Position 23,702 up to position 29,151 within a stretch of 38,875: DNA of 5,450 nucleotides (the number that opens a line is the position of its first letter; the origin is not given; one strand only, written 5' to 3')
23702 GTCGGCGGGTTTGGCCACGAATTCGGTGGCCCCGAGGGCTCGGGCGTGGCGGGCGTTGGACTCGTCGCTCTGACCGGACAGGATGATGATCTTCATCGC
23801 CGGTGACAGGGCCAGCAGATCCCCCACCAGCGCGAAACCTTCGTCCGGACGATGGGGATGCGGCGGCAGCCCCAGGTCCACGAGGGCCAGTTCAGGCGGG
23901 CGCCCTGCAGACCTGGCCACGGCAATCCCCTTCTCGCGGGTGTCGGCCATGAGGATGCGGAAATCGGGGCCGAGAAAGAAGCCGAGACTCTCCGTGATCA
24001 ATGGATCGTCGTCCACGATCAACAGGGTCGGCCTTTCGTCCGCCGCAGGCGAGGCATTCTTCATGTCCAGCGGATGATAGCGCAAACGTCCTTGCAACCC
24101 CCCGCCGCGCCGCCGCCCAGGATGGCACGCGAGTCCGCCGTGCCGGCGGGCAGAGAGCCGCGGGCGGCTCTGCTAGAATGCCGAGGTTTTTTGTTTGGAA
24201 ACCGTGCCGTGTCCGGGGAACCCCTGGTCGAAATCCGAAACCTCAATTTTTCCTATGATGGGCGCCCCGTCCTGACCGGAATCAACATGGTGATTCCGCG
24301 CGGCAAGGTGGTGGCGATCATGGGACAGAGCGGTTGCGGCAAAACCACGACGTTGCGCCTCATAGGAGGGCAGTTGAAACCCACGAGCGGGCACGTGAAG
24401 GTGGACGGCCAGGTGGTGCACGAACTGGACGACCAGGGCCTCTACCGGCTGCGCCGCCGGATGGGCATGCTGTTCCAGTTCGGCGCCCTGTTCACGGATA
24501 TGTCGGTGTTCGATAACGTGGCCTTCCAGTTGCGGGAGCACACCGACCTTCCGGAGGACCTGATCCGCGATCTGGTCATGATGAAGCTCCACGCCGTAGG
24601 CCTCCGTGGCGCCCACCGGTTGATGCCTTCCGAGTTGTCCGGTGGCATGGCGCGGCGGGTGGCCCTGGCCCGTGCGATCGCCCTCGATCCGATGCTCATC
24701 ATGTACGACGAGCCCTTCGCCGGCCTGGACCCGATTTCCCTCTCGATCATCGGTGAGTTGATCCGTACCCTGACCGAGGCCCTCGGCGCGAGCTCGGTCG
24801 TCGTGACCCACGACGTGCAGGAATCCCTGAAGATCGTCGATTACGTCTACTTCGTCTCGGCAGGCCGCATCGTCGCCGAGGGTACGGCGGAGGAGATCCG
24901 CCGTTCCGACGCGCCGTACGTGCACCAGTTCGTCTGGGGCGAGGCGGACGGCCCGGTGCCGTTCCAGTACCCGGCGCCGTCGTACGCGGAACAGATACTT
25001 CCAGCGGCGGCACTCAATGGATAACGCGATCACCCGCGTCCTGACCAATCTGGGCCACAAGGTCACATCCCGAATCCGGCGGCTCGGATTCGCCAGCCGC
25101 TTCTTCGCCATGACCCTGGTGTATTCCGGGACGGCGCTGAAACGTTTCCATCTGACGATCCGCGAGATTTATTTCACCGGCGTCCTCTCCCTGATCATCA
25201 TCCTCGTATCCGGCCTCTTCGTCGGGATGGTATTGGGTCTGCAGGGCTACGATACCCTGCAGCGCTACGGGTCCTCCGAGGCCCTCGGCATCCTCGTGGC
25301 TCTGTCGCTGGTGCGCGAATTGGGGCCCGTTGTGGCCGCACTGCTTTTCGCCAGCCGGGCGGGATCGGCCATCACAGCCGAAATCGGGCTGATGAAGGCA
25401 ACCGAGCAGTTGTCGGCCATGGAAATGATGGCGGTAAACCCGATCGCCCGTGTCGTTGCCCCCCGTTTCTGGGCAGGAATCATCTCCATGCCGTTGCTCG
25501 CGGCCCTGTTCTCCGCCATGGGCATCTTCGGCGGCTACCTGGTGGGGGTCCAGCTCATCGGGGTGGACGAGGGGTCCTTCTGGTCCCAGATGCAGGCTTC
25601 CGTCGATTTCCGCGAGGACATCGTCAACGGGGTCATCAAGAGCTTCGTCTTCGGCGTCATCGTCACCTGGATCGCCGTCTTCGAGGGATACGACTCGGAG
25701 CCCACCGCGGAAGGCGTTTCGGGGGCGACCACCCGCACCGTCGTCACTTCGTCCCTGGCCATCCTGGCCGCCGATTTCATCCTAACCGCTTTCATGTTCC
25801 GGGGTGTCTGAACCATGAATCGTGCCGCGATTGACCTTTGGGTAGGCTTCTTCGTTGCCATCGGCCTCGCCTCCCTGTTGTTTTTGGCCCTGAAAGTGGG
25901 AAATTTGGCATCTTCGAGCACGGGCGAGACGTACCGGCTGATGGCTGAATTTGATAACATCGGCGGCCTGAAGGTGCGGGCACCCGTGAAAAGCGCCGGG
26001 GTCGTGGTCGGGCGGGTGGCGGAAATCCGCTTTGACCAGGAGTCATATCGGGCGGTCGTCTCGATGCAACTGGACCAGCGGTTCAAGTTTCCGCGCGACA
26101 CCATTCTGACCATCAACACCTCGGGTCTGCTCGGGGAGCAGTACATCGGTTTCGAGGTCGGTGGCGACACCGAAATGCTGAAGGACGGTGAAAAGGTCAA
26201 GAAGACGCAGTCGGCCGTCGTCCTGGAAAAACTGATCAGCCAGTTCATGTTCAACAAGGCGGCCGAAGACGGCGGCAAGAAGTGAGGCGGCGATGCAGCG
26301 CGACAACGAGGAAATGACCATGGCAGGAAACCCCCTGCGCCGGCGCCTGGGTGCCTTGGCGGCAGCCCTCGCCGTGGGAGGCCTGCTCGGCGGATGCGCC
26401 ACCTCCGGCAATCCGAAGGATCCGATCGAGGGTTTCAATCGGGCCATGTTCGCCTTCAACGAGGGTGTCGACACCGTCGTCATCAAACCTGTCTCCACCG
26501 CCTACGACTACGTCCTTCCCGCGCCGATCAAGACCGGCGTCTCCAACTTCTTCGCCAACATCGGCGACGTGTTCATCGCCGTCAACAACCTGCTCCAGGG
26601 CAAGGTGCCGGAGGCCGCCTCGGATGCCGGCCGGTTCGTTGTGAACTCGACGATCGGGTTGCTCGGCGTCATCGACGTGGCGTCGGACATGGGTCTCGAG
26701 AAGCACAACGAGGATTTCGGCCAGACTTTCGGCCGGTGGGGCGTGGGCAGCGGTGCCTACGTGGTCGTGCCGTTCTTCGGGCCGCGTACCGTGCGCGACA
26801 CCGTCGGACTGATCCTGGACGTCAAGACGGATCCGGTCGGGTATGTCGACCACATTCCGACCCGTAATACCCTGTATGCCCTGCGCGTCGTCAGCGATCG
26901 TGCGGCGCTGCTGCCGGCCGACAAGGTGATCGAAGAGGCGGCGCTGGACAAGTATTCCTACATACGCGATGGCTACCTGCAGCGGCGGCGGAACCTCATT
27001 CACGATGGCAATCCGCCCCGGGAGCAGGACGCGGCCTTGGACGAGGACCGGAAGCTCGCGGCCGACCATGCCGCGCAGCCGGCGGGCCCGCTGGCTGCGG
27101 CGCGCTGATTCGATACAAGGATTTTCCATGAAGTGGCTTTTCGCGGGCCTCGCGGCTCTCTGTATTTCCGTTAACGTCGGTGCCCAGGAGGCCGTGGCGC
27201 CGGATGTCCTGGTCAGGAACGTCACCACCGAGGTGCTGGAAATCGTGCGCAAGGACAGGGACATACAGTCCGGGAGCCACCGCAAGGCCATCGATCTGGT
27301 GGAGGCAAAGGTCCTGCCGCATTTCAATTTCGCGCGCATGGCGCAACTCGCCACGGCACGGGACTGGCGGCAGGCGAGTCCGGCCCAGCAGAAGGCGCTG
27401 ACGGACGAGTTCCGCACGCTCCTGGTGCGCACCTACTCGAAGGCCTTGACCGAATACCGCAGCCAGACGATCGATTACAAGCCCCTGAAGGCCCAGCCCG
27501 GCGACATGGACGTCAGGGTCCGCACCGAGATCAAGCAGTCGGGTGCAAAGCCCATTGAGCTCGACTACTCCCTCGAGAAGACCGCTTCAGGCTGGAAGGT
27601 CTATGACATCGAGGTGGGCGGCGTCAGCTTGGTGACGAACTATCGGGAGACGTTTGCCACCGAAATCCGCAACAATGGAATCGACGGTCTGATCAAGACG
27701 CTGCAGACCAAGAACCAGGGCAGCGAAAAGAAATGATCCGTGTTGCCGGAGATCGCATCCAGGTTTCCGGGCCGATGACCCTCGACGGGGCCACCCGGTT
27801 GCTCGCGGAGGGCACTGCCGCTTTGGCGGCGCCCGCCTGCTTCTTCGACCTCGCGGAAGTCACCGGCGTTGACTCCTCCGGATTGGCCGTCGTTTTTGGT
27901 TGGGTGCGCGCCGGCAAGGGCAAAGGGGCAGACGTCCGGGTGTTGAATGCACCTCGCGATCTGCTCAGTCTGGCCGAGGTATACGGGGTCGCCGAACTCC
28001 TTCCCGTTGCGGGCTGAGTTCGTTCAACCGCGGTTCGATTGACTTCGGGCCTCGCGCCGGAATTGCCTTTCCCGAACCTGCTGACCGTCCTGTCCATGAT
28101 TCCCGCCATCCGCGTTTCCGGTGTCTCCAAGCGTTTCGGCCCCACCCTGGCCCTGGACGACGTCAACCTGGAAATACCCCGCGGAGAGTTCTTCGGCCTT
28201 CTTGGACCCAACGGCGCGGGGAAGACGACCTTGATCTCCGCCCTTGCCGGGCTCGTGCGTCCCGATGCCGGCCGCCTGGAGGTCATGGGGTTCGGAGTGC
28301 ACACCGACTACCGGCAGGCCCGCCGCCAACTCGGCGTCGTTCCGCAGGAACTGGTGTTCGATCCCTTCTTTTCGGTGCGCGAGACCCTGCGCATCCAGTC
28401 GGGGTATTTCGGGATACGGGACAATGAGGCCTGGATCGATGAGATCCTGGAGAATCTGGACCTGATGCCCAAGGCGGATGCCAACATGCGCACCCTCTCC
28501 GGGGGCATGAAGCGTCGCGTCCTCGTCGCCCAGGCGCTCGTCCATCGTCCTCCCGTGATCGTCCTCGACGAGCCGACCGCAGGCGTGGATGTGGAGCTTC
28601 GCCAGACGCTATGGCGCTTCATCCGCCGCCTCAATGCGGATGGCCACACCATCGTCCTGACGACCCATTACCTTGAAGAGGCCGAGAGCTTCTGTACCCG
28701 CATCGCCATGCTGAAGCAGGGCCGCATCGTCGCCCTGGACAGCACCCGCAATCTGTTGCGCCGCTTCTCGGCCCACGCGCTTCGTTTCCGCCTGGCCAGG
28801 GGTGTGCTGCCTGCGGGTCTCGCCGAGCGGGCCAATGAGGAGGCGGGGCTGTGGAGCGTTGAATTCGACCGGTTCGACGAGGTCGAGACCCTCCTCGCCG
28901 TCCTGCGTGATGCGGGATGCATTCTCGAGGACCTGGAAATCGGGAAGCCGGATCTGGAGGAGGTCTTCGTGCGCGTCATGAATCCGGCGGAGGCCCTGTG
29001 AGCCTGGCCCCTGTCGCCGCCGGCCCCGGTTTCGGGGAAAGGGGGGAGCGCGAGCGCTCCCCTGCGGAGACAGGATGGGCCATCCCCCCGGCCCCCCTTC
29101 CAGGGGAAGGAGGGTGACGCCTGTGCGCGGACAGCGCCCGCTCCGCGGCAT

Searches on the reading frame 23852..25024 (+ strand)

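Call 17: search_protein_families(library=pfam, proteins=[window:23852-25024:+], max_evalue=0.001)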
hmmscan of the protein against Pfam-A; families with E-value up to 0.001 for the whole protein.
window:23852-25024:+ (390 aa): 1 family
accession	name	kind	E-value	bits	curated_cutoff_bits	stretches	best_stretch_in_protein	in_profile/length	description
PF00005.33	ABC_tran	-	2.5e-30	106.3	25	1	141-290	1-137/137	ABC transporter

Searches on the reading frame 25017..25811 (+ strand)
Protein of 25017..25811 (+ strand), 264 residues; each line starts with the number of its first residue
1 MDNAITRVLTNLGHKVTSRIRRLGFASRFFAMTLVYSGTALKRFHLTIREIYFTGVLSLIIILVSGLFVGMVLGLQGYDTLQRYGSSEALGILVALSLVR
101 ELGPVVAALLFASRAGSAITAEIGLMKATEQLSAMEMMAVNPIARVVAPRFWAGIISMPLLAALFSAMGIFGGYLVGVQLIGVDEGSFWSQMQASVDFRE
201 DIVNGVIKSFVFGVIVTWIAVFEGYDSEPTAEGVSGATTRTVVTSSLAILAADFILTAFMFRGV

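Call 17: search_protein_families(library=pfam, proteins=[window:25017-25811:+], max_evalue=0.001)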
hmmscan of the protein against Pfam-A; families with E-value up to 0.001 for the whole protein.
window:25017-25811:+ (264 aa): 1 family
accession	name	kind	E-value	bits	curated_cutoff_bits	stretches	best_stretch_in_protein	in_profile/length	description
PF02405.21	MlaE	-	5.8e-77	258.5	22.5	1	48-258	2-211/212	Permease MlaE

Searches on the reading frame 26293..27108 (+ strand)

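Call 17: search_protein_families(library=pfam, proteins=[window:26293-27108:+], max_evalue=0.001)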
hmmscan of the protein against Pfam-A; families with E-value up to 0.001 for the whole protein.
window:26293-27108:+ (271 aa): 1 family
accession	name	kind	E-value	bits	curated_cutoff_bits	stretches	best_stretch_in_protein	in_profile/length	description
PF04333.18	MlaA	-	5e-78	261.7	25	1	42-234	2-194/195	MlaA lipoprotein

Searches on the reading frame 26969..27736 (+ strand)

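Call 71: search_protein_families(library=pfam, proteins=[window:26969-27736:+], max_evalue=0.001)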
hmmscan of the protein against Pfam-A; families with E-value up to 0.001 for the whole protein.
window:26969-27736:+ (255 aa): 1 family
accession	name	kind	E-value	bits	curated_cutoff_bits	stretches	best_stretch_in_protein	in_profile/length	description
PF05494.18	MlaC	-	1.9e-57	194.1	26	1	84-246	2-165/166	MlaC protein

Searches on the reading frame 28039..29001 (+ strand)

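Call 71: search_protein_families(library=pfam, proteins=[window:28039-29001:+], max_evalue=0.001)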
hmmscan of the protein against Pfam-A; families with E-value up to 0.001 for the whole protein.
window:28039-29001:+ (320 aa): 5 families
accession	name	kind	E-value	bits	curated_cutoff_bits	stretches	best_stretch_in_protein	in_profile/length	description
PF00005.33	ABC_tran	-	9.1e-35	120.7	25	1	39-181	1-137/137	ABC transporter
PF13304.12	AAA_21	-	1.5e-12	48.7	27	1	149-210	234-298/304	AAA domain, putative AbiEii toxin, Type IV TA system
PF02463.25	SMC_N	-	7.4e-06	26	40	0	140-217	124-207/220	RecF/RecN/SMC N terminal domain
PF13191.12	AAA_16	-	0.00022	22.2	32.6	0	47-178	22-140/167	AAA ATPase domain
PF13555.12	AAA_29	-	0.0008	19.6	27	0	42-76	15-49/61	P-loop containing region of AAA domain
